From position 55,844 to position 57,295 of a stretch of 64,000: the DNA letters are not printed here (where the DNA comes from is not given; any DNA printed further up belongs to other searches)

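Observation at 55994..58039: MbnP/MbnH-like pair: lipoprotein plus di-haem cytochrome c peroxidase, outside any methanobactin context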

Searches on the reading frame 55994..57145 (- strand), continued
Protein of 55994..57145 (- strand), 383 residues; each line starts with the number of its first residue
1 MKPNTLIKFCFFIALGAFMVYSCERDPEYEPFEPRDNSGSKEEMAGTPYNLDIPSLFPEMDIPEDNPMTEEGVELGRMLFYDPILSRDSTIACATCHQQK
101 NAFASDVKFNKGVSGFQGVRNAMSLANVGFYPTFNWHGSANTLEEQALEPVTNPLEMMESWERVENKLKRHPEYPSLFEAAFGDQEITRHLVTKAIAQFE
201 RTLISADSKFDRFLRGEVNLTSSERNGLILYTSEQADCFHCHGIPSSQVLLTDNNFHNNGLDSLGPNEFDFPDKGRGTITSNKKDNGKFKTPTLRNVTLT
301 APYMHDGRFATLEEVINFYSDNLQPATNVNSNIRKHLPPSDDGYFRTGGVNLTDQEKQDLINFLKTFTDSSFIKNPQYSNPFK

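Call 28: search_solved_structures(query=L001:6862-7914:+, max_evalue=0.01, show_alignments=1)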
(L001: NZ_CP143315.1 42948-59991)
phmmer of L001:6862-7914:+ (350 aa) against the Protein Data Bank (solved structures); distinct sequences matched with E-value up to 0.01: 1.
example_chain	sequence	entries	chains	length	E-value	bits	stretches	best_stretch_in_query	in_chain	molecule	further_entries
7l6g_A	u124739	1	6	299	8.7e-79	268.4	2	30-194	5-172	Metallo-mystery pair system four-Cys motif protein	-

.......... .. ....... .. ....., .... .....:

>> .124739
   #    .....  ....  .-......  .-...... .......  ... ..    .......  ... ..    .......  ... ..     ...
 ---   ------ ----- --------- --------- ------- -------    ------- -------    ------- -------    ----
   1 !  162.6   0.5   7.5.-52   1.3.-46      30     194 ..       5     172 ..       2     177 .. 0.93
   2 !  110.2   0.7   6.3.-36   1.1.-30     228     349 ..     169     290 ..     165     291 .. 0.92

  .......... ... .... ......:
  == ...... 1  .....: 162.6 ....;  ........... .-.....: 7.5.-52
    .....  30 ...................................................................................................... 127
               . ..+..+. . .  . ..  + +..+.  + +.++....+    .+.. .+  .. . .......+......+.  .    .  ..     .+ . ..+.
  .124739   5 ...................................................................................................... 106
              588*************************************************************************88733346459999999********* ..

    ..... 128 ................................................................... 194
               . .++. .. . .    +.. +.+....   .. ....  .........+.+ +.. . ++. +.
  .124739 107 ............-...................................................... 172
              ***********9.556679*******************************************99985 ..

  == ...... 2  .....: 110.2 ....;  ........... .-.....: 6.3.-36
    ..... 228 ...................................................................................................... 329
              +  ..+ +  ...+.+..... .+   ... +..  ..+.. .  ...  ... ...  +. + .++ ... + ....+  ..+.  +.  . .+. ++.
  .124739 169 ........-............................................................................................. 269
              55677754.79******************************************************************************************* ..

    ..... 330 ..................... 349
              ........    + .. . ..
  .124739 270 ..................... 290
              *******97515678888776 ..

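Call 29: search_solved_structures(query=L002:5178-5912:+, max_evalue=0.01, show_alignments=1)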
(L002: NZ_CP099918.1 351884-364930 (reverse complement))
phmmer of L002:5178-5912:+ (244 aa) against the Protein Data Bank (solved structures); distinct sequences matched with E-value up to 0.01: 1.
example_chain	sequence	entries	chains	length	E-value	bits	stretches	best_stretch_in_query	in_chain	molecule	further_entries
7l6g_A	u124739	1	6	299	3e-06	29.9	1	111-236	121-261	Metallo-mystery pair system four-Cys motif protein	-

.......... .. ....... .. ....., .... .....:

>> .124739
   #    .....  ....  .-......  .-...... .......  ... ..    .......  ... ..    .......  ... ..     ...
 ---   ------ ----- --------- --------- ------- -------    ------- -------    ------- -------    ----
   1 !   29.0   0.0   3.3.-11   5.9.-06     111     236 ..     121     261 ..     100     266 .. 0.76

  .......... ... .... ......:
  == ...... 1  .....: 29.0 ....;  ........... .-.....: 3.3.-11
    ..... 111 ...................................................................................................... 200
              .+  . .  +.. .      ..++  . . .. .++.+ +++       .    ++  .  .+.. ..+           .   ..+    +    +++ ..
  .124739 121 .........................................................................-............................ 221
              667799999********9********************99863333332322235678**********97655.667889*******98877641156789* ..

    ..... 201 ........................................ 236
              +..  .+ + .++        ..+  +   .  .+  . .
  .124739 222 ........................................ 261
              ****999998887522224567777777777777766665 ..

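Call 46: get_annotated_region(hit=H34, flank=1500)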
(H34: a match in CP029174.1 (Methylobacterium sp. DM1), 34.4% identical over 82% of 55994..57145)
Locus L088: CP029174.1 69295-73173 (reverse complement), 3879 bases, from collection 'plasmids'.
description: Methylobacterium sp. DM1 plasmid pLVM1, complete sequence
organism: Methylobacterium sp. DM1 (NCBI taxid 2067957)
taxonomy: Bacteria; Pseudomonadota; Alphaproteobacteria; Hyphomicrobiales; Methylobacteriaceae; Methylobacterium; Methylobacterium sp. DM1
host: -; source: -; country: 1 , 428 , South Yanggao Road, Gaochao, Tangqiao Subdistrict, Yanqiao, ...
typing (MOB-suite, as given by PLSDB): conjugative; relaxase MOBP,MOBQ; mating-pair formation MPF_I
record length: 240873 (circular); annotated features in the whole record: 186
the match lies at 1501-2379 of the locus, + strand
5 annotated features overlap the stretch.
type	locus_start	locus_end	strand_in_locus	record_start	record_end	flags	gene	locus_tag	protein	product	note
CDS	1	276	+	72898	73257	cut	-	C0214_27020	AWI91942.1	amicyanin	-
CDS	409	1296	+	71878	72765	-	-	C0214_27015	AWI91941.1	methylamine utilization protein MauJ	-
CDS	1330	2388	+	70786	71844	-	mauG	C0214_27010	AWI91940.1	tryptophan tryptophylquinone biosynthesis enzyme MauG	-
CDS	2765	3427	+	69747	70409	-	-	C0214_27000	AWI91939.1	ferredoxin-type protein NapG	-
CDS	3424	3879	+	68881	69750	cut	-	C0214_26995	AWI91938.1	quinol dehydrogenase ferredoxin subunit NapH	-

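Call 52: search_solved_structures(query=L001:7911-9095:+, max_evalue=1e-20, show_alignments=0)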
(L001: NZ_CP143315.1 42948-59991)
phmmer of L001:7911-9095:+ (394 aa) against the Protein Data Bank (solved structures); distinct sequences matched with E-value up to 1e-20: 27.
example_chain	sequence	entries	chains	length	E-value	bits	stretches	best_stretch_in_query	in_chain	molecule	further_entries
6e1c_A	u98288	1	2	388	1.8e-166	557.4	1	26-380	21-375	Di-heme enzyme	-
2c1u_A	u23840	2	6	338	9.8e-40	140.1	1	45-319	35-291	DI-HAEM CYTOCHROME C PEROXIDASE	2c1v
4aao_A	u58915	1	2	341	1.7e-38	136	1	41-319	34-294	CYTOCHROME C551 PEROXIDASE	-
4aal_A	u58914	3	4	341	3.1e-38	135.1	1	41-319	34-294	CYTOCHROME C551 PEROXIDASE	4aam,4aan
3hq9_A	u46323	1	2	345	2.2e-36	129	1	41-320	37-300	Cytochrome c551 peroxidase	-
3hq6_A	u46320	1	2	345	1.3e-35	126.5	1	41-320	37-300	Cytochrome c551 peroxidase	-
3hq8_A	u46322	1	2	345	1.3e-35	126.5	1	41-320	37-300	Cytochrome c551 peroxidase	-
1zzh_A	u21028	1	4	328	4.5e-35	124.7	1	41-318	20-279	cytochrome c peroxidase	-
3hq7_A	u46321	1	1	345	1.3e-34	123.3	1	41-320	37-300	Cytochrome c551 peroxidase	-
1eb7_A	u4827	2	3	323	4.2e-31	111.7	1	47-318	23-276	CYTOCHROME C551 PEROXIDASE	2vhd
1nml_A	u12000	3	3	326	4.4e-31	111.6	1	42-318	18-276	di-haem cytochrome c peroxidase | Cytochrome c peroxidase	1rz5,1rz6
1iqc_A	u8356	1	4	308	2.4e-30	109.2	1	48-317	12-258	di-heme peroxidase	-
6qkn_A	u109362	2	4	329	3.2e-29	105.5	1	46-318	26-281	Cytochrome-c peroxidase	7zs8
6fu3_A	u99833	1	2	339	3.5e-29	105.3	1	46-318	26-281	Protein CcpR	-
9qdt_A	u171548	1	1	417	1.1e-28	103.7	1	43-317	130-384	Probable cytochrome c peroxidase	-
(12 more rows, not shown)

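Call 66: find_homologous_proteins(query=L001:6862-7914:+, max_evalue=0.00001)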
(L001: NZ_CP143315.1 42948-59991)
Query L001:6862-7914:+ (350 aa): 210 proteins with E <= 0.00001 among 8000 candidates; the best 120 are listed.
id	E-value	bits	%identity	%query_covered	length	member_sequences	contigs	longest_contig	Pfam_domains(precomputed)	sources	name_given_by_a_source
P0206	1.2e-221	753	97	100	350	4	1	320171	PF20243.4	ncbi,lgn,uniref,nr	ncbi:MbnP family copper-binding protein [Methylocystis iwaonis]|uniref:Metallo-mystery pair system f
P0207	5.6e-183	626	79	100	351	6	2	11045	PF20243.4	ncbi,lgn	ncbi:MAG TPA: MbnP family copper-binding protein [Methylocystis sp.]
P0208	6.9e-182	622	79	100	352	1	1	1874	PF20243.4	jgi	jgi:hypothetical protein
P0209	3.3e-179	614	79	100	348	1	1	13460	PF20243.4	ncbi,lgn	-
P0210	1.3e-167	575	77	92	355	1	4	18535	PF20243.4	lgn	-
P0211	2.2e-166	571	73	100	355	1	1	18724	PF20243.4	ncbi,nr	ncbi:MAG: metallo-mystery pair system four-Cys motif protein [Methylocystis sp.]|nr:metallo-mystery 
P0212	2.3e-166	571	73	100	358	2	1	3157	PF20243.4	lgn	-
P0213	7.1e-166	570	73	100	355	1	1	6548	PF20243.4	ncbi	-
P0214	7.1e-166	570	76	92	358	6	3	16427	PF20243.4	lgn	-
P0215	9.5e-166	569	73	100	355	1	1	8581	PF20243.4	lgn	-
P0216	1.1e-165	569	72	100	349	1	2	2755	PF20243.4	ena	-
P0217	1.3e-165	569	73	100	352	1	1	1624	PF20243.4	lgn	-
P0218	3.2e-165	568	76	92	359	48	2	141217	PF20243.4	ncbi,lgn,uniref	ncbi:MbnP family copper-binding protein [Methylocystis sp.]|uniref:MbnP family copper-binding protei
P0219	3.5e-165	567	72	100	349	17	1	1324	PF20243.4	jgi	-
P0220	5.3e-164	564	72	100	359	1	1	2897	PF20243.4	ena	-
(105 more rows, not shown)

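Call 77: search_protein_families(library=ncbifam, alignment_id=A4, max_evalue=1e-10)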
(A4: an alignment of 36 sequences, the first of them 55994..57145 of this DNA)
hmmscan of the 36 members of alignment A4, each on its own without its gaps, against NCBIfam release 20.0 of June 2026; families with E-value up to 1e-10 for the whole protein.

A. member 1, window:55994-57145:- (383 aa): 3 families
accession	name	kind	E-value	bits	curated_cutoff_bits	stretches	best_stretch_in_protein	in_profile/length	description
TIGR04039.1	MXAN_0977_Heme2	hypoth_equivalog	7.5e-90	301.4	362.85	1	62-382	1-336/336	MbnH family di-heme enzyme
TIGR03791.1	TTQ_mauG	equivalog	2.1e-52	178.2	443.85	1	69-377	2-289/291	tryptophan tryptophylquinone biosynthesis enzyme MauG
TIGR03981.2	SAM_quin_mod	hypoth_equivalog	4e-33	114.9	340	1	177-365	217-409/411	His-Xaa-Ser system-associated MauG-like protein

B. families by the number of members that match (of 36 scanned): 3 families
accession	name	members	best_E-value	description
TIGR04039.1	MXAN_0977_Heme2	36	7.5e-90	MbnH family di-heme enzyme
TIGR03791.1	TTQ_mauG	36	6.3e-69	tryptophan tryptophylquinone biosynthesis enzyme MauG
TIGR03981.2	SAM_quin_mod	36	2.9e-35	His-Xaa-Ser system-associated MauG-like protein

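Call 78: find_homologous_proteins(query=window:55994-57145:-, max_evalue=1e-40)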
Query window:55994-57145:- (383 aa): 7885 proteins with E <= 1e-40 among 8000 candidates; the best 120 are listed.
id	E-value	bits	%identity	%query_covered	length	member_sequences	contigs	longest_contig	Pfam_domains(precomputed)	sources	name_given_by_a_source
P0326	1.4e-263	891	100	100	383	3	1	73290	PF03150.20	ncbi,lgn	-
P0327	5.1e-182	623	68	100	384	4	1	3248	PF03150.20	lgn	-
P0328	1.5e-158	546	63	98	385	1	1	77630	PF03150.20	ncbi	-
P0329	2.8e-156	538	65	93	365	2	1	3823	PF03150.20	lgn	-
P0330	1.8e-153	529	60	98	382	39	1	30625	PF03150.20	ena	-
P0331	4.2e-149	515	59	100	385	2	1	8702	PF03150.20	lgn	-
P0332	5.4e-147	508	58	100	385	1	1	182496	PF03150.20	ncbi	-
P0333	2.4e-146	506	58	100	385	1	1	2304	PF03150.20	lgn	-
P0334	3.0e-146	505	59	100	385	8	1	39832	PF03150.20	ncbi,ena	-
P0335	3.2e-145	502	60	96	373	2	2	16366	PF03150.20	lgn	-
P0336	2.1e-114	400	54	94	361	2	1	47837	PF03150.20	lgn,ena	-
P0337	1.2e-112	395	52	98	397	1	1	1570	PF03150.20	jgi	jgi:cytochrome c peroxidase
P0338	1.7e-112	394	51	96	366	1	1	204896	PF03150.20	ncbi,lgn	-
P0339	3.0e-112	393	51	97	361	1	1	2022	PF03150.20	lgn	-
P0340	5.2e-112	393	53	98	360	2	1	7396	PF03150.20,PF00034.27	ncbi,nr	ncbi:MAG: cytochrome-c peroxidase [Bacteroidetes bacterium]|nr:MAG: cytochrome-c peroxidase [Bactero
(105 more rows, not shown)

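Call 79: find_encoding_contigs(protein=P0326, flank=3000, max_places=3)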
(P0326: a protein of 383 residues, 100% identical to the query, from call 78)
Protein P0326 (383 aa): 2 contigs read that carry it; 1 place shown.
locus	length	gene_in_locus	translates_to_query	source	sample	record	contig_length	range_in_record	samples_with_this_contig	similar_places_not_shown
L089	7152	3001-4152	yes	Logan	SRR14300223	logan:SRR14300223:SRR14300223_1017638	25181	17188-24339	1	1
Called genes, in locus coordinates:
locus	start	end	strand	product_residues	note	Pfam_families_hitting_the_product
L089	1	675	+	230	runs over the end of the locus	PF00857:Isochorismatase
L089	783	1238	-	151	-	PF01281:Ribosomal_L9_N, PF03948:Ribosomal_L9_C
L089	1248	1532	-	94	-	PF01084:Ribosomal_S18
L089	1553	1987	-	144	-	PF01250:Ribosomal_S6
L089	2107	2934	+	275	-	PF20243:MbnP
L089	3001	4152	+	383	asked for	PF03150:CCP_MauG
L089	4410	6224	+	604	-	PF00664:ABC_membrane, PF00005:ABC_tran, PF02463:SMC_N (weak)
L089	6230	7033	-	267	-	PF00398:RrnaAD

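Call 84: search_protein_families(library=ncbifam, proteins=[L003:7421-7801:+, L003:12287-13270:+], max_evalue=0.001)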
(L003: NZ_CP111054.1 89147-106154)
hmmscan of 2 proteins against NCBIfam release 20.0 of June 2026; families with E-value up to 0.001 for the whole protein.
L003:7421-7801:+ (126 aa): 0 families

L003:12287-13270:+ (327 aa): 0 families

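Call 91: search_solved_structures(query=L088:1330-2388:+, max_evalue=1e-60, show_alignments=1)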
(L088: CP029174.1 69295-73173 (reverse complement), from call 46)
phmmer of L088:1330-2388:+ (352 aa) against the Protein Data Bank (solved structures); distinct sequences matched with E-value up to 1e-60: 0.

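Call 92: search_solved_structures(query=L088:1330-2388:+, max_evalue=1e-10, show_alignments=2)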
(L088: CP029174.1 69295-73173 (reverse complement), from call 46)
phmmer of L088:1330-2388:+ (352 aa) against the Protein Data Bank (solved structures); distinct sequences matched with E-value up to 1e-10: 29.
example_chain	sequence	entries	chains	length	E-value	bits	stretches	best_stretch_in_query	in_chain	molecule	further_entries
4aal_A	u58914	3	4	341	3.7e-57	197.3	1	52-300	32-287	CYTOCHROME C551 PEROXIDASE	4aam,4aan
4aao_A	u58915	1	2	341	7.2e-57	196.3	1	52-300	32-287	CYTOCHROME C551 PEROXIDASE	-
3hq8_A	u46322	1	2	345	1.6e-52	182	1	52-352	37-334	Cytochrome c551 peroxidase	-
3hq9_A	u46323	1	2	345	3.1e-52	181.1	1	52-352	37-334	Cytochrome c551 peroxidase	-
3o5c_A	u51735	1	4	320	1e-51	179.4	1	61-352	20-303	Cytochrome c551 peroxidase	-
3hq6_A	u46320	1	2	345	4e-51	177.4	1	52-352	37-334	Cytochrome c551 peroxidase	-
2c1u_A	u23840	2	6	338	6.6e-50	173.4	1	49-352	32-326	DI-HAEM CYTOCHROME C PEROXIDASE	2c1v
1nml_A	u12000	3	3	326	1.5e-49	172.2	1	57-352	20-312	di-haem cytochrome c peroxidase | Cytochrome c peroxidase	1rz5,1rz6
3hq7_A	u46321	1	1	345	6.6e-49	170.1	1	52-352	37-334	Cytochrome c551 peroxidase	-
1iqc_A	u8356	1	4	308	1e-48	169.5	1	60-352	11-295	di-heme peroxidase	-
1eb7_A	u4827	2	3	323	1.6e-46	162.3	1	52-352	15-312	CYTOCHROME C551 PEROXIDASE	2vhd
1zzh_A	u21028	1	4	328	3e-46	161.4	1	60-302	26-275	cytochrome c peroxidase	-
9qdt_A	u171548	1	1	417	1.1e-40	143.1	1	54-307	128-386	Probable cytochrome c peroxidase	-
6e1c_A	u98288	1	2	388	1.3e-37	132.9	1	58-343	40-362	Di-heme enzyme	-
6qkn_A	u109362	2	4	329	1.9e-33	119.3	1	58-303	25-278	Cytochrome-c peroxidase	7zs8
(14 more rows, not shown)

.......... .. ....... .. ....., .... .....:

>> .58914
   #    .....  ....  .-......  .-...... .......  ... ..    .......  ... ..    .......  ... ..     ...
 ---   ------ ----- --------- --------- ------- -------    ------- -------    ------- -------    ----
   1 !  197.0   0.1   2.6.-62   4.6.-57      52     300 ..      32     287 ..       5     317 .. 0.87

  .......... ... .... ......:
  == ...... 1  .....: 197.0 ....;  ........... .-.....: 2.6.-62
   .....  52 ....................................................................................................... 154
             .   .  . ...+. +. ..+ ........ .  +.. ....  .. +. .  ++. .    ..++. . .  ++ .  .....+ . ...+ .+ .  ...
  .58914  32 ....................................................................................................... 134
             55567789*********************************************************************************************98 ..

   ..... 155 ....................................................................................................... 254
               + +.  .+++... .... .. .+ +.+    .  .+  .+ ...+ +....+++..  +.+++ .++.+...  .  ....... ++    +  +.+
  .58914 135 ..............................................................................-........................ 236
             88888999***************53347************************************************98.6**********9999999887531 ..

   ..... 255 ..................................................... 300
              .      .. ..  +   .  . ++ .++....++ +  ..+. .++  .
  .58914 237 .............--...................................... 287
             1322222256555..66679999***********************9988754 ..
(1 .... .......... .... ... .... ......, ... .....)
